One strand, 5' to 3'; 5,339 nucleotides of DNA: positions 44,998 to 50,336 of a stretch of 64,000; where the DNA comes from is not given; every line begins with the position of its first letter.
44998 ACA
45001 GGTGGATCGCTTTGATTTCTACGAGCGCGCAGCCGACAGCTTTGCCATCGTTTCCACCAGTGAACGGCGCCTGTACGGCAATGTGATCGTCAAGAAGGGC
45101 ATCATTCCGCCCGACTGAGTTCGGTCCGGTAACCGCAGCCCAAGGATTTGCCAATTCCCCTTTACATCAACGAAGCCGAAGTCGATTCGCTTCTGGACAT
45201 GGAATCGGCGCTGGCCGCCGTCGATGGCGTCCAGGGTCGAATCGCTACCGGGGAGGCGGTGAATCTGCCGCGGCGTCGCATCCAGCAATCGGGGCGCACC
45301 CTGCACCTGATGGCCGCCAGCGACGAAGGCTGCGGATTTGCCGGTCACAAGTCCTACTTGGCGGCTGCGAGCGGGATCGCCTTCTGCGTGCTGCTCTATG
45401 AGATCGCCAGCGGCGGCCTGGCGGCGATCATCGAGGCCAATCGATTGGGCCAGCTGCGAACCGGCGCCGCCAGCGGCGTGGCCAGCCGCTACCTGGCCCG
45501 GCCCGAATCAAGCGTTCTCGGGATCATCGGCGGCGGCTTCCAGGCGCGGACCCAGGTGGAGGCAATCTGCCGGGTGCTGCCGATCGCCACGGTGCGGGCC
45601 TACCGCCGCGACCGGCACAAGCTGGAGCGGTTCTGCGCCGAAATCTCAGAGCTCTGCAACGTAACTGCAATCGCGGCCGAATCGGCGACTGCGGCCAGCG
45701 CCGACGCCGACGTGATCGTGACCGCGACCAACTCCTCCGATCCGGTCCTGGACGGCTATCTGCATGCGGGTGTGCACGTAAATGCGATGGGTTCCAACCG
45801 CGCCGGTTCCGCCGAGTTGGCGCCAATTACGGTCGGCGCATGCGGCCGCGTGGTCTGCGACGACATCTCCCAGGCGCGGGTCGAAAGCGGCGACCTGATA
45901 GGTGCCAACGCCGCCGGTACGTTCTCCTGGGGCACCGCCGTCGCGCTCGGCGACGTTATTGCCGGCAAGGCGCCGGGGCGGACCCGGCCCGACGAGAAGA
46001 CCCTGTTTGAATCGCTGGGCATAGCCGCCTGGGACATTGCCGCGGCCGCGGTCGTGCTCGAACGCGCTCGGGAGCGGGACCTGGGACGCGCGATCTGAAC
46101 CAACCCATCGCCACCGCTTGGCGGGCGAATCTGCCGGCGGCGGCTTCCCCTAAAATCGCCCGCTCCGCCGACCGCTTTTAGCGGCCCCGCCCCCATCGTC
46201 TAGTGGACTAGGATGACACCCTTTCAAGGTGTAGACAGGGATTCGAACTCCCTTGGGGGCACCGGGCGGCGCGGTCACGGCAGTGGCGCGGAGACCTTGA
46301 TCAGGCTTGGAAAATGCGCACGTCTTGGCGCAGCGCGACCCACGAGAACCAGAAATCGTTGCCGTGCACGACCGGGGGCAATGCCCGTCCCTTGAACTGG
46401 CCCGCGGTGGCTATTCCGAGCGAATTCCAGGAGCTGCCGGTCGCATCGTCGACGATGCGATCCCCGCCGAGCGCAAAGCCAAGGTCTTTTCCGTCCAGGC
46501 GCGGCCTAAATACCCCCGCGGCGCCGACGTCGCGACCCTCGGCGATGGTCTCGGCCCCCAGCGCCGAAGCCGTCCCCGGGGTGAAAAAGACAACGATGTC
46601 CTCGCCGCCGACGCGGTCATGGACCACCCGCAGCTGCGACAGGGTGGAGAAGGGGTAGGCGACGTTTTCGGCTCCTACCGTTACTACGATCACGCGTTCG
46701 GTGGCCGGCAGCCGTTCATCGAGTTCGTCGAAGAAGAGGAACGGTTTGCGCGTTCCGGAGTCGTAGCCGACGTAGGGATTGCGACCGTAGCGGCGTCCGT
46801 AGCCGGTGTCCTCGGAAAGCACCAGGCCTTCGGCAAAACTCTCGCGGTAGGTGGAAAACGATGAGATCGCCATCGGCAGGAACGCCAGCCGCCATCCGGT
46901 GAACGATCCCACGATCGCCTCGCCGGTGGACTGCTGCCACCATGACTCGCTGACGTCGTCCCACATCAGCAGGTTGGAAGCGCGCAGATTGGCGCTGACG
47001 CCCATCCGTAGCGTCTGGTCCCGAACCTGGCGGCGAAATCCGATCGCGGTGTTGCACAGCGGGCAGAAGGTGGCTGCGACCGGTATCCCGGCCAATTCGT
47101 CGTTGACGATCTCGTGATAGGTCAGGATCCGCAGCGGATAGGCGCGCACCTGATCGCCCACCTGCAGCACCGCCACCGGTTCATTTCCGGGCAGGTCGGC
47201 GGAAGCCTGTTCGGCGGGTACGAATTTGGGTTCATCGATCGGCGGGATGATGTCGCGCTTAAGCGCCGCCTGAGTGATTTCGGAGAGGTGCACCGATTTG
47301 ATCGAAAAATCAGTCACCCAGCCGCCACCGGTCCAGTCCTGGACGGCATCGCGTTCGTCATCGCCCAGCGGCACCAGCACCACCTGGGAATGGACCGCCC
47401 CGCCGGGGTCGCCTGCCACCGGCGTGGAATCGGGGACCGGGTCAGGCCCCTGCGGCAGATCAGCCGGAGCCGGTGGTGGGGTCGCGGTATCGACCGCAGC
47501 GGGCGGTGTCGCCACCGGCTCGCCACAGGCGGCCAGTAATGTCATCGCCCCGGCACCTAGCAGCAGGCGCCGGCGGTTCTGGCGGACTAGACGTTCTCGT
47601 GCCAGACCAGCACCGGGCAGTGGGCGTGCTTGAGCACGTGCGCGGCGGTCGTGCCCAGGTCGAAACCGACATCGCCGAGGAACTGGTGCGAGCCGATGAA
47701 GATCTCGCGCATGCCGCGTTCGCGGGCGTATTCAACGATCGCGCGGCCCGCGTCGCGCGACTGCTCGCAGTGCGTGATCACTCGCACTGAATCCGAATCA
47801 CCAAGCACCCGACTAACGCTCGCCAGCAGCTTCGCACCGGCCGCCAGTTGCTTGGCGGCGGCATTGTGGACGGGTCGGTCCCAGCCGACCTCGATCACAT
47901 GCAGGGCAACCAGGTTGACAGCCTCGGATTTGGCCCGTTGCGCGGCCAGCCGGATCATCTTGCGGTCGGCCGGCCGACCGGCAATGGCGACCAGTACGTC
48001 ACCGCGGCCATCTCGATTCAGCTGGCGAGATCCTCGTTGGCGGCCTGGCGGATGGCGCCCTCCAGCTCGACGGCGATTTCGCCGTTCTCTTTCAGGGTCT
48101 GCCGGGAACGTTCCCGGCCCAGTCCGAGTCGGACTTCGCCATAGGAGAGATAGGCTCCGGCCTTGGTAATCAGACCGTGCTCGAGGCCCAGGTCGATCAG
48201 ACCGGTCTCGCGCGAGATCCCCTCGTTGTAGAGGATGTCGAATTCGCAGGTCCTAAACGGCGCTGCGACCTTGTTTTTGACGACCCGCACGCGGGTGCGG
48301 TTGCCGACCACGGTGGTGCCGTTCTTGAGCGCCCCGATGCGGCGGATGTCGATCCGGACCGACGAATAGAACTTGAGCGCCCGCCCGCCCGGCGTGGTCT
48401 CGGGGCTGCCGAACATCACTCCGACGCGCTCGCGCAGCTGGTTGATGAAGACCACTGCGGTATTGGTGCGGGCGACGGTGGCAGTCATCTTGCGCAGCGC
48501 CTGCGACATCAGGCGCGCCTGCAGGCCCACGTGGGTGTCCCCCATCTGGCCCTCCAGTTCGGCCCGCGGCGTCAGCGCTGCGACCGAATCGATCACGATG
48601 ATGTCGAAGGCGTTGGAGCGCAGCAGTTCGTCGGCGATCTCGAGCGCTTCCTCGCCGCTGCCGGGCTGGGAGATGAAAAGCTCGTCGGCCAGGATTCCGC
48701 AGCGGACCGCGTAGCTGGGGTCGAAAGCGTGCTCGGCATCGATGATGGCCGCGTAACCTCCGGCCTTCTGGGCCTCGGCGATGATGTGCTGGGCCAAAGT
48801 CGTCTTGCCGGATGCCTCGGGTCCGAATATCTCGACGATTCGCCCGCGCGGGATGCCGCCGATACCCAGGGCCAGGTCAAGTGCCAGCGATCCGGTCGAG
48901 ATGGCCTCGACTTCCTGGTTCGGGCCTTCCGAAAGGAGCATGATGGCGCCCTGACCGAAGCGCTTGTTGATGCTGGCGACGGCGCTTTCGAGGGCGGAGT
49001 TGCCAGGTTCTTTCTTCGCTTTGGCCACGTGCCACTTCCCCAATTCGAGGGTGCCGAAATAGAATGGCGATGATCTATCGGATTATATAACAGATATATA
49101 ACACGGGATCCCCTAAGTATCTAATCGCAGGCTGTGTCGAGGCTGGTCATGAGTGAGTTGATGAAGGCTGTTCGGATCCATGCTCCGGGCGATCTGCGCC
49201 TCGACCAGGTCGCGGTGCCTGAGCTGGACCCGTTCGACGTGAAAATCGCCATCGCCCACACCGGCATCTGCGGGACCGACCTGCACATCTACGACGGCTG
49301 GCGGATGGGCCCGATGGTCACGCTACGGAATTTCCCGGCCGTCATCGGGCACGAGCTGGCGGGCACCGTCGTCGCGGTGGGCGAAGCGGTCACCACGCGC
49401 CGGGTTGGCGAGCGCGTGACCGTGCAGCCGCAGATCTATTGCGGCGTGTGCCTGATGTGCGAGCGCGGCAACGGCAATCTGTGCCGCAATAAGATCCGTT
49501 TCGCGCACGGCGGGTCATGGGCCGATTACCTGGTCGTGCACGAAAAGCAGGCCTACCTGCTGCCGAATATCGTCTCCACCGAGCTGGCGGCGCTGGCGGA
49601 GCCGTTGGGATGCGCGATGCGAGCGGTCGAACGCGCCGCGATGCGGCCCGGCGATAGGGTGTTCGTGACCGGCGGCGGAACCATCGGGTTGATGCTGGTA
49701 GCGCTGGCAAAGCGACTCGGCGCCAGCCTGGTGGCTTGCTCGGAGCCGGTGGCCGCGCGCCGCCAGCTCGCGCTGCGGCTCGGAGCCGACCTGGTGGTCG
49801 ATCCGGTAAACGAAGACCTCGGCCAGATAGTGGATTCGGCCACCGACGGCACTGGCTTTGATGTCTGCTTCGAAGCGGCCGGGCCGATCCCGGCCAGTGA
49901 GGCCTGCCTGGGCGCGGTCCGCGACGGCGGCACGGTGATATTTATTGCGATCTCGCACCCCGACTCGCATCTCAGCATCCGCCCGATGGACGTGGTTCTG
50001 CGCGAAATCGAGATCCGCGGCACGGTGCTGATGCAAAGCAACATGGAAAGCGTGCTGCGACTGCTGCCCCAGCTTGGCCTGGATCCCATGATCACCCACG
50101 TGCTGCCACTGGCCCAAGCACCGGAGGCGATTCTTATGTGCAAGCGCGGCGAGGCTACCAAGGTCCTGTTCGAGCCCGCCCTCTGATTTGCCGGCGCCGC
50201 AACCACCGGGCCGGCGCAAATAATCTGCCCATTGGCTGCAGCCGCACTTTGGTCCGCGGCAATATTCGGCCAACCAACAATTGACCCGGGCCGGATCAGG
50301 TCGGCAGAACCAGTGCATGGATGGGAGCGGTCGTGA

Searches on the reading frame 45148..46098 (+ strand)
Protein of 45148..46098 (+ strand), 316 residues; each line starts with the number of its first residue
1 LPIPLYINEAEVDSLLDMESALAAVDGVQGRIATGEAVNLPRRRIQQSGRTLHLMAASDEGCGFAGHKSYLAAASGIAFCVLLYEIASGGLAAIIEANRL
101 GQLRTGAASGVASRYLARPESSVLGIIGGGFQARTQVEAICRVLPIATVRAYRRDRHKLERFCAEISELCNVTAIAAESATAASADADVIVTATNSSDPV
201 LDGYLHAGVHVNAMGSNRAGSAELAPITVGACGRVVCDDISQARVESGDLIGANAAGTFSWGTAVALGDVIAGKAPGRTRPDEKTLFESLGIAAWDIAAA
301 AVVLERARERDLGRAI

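Call 3: search_protein_families(library=pfam, proteins=[window:45148-46098:+], max_evalue=0.01)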
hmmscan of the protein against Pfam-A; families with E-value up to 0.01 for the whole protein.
window:45148-46098:+ (316 aa): 3 families
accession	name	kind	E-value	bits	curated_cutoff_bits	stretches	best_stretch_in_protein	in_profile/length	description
PF02423.21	OCD_Mu_crystall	-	3.8e-54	184.2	24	1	10-309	9-312/314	Ornithine cyclodeaminase/mu-crystallin family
PF01488.26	Shikimate_DH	-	0.0045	17.5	24.3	1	121-202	12-91/138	Shikimate / quinate 5-dehydrogenase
PF03807.23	F420_oxidored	-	0.0096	16.9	21.6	0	124-195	2-68/94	NADP oxidoreductase coenzyme F420-dependent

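Call 27: search_protein_families(library=ncbifam, proteins=[window:45148-46098:+], max_evalue=0.00001)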
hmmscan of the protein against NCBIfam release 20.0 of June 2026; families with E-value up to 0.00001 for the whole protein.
window:45148-46098:+ (316 aa): 13 families
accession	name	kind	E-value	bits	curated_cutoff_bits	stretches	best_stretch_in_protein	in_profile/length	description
NF006379.0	PRK08618.1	equivalog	9.9e-54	182.8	417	1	7-315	4-323/326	ornithine cyclodeaminase family protein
TIGR02371.1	ala_DH_arch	equivalog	2.7e-53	181.2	409.15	1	6-316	4-322/325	alanine dehydrogenase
NF005011.0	PRK06407.1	subfamily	3.8e-49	167.5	337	1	6-305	4-297/302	ornithine cyclodeaminase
NF006141.0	PRK08291.1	equivalog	1.6e-45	155.5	408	1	94-314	105-326/330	cyclodeaminase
NF045643.1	ImmsucRedBhcD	equivalog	3.6e-42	144.8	500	1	7-313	4-316/321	iminosuccinate reductase BhcD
TIGR02992.1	ectoine_eutC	equivalog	4.8e-39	134.3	471.65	1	89-314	96-323/326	ectoine utilization protein EutC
NF005603.0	PRK07340.1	equivalog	2.4e-36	125.6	266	1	77-308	83-304/307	delta(1)-pyrroline-2-carboxylate reductase family protein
NF004793.0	PRK06141.1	equivalog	1.1e-35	123.2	322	1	76-308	80-312/314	bifunctional Delta(1)-pyrroline-2-carboxylate/Delta(1)-piperideine-2-carboxylate reductase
NF005762.1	PRK07589.1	equivalog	4e-30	104.9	350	1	78-315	86-317/334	ornithine cyclodeaminase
NF005296.0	PRK06823.1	equivalog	8e-29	100.6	438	1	84-307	90-313/315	ornithine cyclodeaminase family protein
NF045512.1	PyrPipCarbRedLhpI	equivalog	2.3e-28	99.2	400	1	77-306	79-296/298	bifunctional Delta(1)-pyrroline-2-carboxylate/Delta(1)-piperideine-2-carboxylate reductase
TIGR03944.1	dehyd_SbnB_fam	equivalog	8.1e-27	94.1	326.9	1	82-315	92-323/327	2,3-diaminopropionate biosynthesis protein SbnB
NF004848.0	PRK06199.1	subfamily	4.7e-23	81.9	362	2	81-197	115-234/379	tyramine oxidase subunit B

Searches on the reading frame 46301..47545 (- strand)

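Call 26: search_protein_families(library=pfam, proteins=[window:46301-47545:-], max_evalue=0.0001)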
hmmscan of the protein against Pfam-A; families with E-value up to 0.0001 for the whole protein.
window:46301-47545:- (414 aa): 1 family
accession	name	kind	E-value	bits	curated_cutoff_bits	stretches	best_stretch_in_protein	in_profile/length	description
PF11376.13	DUF3179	-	7.7e-91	305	27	1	97-405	1-288/292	Protein of unknown function (DUF3179)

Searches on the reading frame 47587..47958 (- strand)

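Call 26: search_protein_families(library=pfam, proteins=[window:47587-47958:-], max_evalue=0.0001)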
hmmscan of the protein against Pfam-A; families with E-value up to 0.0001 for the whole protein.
window:47587-47958:- (123 aa): 1 family
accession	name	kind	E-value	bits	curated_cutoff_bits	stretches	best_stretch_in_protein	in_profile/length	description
PF00582.32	Usp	-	6.3e-12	46.7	24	1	3-118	20-139/141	Universal stress protein family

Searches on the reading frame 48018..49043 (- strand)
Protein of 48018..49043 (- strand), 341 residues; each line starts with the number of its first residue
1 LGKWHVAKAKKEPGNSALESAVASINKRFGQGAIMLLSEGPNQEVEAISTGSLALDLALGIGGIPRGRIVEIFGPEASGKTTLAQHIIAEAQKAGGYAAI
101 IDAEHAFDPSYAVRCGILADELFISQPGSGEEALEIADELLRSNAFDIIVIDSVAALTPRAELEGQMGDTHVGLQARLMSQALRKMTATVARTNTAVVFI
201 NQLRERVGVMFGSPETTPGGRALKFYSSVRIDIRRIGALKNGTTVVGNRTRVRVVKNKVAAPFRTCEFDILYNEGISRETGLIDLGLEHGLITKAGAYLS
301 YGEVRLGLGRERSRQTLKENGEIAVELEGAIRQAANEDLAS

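Call 26: search_protein_families(library=pfam, proteins=[window:48018-49043:-], max_evalue=0.0001)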
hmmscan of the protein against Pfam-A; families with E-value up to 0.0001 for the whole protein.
window:48018-49043:- (341 aa): 5 families
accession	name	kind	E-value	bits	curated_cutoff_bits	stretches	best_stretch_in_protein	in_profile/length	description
PF00154.27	RecA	-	1.8e-128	427.9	27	1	17-277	2-262/262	recA bacterial DNA recombination protein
PF21096.2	RecA_C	-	5.6e-17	62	27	1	282-335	3-56/57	RecA C-terminal domain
PF08423.17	Rad51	-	3.4e-12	46.6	22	1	43-235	3-211/244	Rad51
PF06745.19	ATPase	-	2e-05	24.5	26.6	0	49-98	2-51/231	KaiC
PF13191.12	AAA_16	-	3.6e-05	24.8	32.6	1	63-201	20-139/167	AAA ATPase domain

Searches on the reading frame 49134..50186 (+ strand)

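Call 26: search_protein_families(library=pfam, proteins=[window:49134-50186:+], max_evalue=0.0001)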
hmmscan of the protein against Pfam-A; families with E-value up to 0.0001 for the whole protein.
window:49134-50186:+ (350 aa): 4 families
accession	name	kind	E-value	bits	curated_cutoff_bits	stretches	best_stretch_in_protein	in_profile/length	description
PF08240.17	ADH_N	-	2e-26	92.7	23.5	1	33-144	2-103/104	Alcohol dehydrogenase GroES-like domain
PF00107.32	ADH_zinc_N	-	2.6e-23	82.8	31.8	1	184-311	2-127/129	Zinc-binding dehydrogenase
PF13602.12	ADH_zinc_N_2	-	2.4e-08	35.4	27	1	216-341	1-128/134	Zinc-binding dehydrogenase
PF16912.11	Glu_dehyd_C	-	1.5e-05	25.1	34.9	1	152-299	4-155/211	Glucose dehydrogenase C-terminus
